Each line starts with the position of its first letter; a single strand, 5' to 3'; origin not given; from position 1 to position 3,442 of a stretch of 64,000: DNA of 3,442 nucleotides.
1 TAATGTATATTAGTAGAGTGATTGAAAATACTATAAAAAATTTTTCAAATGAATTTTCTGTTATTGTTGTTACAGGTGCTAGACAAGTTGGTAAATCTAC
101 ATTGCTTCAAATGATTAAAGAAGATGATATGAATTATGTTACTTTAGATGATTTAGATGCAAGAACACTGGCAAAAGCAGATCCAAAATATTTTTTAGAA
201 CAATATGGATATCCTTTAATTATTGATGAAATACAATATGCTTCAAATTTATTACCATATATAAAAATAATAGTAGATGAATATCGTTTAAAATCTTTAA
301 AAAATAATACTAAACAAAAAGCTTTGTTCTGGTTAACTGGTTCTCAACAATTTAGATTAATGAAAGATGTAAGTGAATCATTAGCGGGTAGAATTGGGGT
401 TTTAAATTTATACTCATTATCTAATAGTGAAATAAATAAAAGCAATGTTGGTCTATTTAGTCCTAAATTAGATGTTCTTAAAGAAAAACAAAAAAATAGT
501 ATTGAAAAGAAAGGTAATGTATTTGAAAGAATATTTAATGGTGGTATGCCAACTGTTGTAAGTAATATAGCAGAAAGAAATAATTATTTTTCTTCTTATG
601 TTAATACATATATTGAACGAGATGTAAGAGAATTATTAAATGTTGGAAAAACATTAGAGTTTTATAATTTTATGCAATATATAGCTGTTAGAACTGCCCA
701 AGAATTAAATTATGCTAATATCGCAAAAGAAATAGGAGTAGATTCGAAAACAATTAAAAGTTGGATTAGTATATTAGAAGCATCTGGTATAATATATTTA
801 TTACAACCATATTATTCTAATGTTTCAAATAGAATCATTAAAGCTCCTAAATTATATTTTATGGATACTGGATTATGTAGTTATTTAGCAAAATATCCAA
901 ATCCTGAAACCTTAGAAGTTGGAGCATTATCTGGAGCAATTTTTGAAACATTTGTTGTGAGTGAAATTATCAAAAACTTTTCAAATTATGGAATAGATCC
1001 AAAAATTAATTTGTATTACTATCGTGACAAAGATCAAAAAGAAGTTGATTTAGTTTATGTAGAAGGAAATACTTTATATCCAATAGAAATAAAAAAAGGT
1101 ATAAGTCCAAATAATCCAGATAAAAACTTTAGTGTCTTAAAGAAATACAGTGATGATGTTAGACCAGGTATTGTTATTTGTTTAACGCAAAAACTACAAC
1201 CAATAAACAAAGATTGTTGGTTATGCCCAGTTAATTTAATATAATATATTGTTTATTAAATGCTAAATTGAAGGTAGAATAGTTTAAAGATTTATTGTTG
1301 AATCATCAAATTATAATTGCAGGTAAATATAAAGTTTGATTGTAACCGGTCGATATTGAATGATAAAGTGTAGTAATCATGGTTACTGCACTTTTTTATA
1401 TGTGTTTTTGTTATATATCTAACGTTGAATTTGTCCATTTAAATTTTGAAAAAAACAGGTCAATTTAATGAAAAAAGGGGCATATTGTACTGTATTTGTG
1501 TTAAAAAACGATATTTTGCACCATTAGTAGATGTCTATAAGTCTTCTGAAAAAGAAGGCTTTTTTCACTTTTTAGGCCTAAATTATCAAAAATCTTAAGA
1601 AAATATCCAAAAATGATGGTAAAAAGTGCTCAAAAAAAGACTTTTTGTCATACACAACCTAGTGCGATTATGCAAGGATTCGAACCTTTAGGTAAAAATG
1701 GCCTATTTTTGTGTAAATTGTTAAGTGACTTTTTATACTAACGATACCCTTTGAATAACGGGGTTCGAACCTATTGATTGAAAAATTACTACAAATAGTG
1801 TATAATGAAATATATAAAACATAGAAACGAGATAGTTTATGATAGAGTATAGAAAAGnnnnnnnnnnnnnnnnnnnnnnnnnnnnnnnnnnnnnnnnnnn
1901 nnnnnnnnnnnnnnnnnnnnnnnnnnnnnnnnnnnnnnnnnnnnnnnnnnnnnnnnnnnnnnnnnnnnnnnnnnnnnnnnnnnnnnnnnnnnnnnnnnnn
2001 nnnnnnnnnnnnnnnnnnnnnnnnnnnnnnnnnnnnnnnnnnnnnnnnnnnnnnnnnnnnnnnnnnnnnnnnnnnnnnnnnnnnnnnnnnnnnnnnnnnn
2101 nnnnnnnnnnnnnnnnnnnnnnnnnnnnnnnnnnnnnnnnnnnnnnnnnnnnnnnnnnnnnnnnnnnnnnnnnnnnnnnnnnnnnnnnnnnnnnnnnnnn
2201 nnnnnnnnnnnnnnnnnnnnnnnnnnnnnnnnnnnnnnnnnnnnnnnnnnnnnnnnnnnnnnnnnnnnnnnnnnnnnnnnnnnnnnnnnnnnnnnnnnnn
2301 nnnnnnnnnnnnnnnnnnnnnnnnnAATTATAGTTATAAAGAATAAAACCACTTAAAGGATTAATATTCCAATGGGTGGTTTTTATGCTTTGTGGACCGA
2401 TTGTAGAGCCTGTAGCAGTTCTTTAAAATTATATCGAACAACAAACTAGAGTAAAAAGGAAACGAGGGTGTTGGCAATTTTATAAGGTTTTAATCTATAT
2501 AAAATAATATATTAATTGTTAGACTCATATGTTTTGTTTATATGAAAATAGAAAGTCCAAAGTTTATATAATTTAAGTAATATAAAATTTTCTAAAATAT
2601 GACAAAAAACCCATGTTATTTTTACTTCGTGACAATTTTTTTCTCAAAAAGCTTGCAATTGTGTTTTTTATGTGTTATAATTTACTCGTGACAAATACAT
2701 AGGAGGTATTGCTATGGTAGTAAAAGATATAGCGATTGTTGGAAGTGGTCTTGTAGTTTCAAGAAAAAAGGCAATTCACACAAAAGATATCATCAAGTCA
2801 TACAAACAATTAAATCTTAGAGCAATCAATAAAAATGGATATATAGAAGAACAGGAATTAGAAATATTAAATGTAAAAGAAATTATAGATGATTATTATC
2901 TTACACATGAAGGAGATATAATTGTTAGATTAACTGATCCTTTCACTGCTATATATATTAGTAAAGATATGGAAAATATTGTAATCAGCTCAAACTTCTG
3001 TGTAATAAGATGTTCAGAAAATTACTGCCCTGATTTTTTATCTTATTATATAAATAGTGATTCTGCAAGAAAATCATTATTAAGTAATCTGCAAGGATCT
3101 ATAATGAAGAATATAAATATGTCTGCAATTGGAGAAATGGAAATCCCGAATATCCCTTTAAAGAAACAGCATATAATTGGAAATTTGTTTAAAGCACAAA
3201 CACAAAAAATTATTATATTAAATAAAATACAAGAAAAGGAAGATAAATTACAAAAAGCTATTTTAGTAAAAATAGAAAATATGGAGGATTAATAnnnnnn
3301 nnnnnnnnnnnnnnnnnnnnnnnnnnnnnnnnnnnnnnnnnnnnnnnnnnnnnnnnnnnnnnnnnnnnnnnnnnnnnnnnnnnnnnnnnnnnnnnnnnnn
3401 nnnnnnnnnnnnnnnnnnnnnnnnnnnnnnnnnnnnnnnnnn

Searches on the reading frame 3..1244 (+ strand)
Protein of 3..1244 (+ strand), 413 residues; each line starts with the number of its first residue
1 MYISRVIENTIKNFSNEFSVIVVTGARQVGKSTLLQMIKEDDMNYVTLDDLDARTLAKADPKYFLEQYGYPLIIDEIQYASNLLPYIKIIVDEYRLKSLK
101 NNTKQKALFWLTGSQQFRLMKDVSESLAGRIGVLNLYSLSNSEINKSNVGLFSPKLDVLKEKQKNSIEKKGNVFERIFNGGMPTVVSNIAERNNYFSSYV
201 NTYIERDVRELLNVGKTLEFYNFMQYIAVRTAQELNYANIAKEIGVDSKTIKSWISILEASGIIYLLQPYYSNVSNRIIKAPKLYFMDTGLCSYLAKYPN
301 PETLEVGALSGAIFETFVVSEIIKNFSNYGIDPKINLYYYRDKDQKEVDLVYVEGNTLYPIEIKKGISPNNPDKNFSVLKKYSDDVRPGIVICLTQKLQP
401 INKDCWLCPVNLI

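Call 43: search_protein_families(library=pfam, proteins=[window:3-1244:+], max_evalue=0.0001)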
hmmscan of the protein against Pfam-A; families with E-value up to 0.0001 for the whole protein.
window:3-1244:+ (413 aa): 2 families
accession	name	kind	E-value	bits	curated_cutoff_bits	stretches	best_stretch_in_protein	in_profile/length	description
PF13635.12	DUF4143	-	1.2e-47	162.1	28.1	1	205-365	1-159/160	Domain of unknown function (DUF4143)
PF13173.12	AAA_14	-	2e-26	93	27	1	19-144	3-128/129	AAA domain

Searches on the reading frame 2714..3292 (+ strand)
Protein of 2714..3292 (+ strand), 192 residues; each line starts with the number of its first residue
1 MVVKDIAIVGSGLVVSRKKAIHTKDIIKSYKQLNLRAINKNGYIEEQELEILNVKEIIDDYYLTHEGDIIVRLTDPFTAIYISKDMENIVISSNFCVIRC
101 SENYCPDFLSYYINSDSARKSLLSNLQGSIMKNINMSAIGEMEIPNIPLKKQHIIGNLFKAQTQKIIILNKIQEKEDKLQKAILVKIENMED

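Call 4: search_protein_families(library=pfam, proteins=[window:2714-3292:+], max_evalue=0.001)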
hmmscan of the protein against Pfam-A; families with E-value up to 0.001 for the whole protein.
window:2714-3292:+ (192 aa): 1 family
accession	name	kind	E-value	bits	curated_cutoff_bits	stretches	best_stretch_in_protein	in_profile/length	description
PF01420.25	Methylase_S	-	4.6e-06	27.4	22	1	56-174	50-164/168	Type I restriction modification DNA specificity domain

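Call 30: search_protein_families(library=ncbifam, proteins=[window:2714-3292:+], max_evalue=0.001)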
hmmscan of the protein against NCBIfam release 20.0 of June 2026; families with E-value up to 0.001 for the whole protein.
window:2714-3292:+ (192 aa): 2 families
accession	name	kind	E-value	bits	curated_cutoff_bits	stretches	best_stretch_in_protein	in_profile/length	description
NF007278.0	PRK09737.1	equivalog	2e-08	33.4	662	1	31-155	247-378/461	type I restriction-modification system specificity subunit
NF047740.1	antiphage_MADS5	equivalog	2.8e-08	33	400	1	80-179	118-219/461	methylation-associated defense system restriction endonuclease subunit S MAD5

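Call 44: search_protein_families(library=padloc, proteins=[window:2714-3292:+], max_evalue=0.0001)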
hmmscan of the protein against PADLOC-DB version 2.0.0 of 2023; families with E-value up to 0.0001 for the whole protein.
window:2714-3292:+ (192 aa): 61 families (the best 25 are shown)
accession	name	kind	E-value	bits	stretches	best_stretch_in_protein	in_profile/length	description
PDLC03068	Specificity_I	-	1.6e-15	55.2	1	29-179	32-182/403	Type I specificity subunit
PDLC03072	Specificity_I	-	1.4e-14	52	1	25-172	264-414/448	Type I specificity subunit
PDLC03105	Specificity_I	-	2e-14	51.9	1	27-176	260-415/448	Type I specificity subunit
PDLC03089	Specificity_I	-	2.6e-14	51.2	1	62-174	66-180/446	Type I specificity subunit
PDLC03086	Specificity_I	-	2.9e-14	50.9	1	28-175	36-186/458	Type I specificity subunit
PDLC03087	Specificity_I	-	5.5e-14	49.9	1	29-186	42-204/418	Type I specificity subunit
PDLC03100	Specificity_I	-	9.3e-13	46.4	1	12-189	211-389/392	Type I specificity subunit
PDLC03124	Specificity_I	-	1e-12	46.7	1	5-170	26-191/413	Type I specificity subunit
PDLC03079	Specificity_I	-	2.1e-12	45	1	42-157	64-178/470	Type I specificity subunit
PDLC04137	mad5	-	9.1e-12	42.9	1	46-184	46-181/392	mads_5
PDLC03179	Specificity_I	-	1.3e-11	42.1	1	11-160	406-556/589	Type I specificity subunit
PDLC03108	Specificity_I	-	2.7e-11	41.4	1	62-183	304-426/452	Type I specificity subunit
PDLC03064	Specificity_I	-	3.6e-11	40.9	1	50-181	59-196/409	Type I specificity subunit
PDLC03078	Specificity_I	-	5.1e-11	40.7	1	31-180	49-198/419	Type I specificity subunit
PDLC03185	Specificity_I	-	7.2e-11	40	1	28-186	242-405/408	Type I specificity subunit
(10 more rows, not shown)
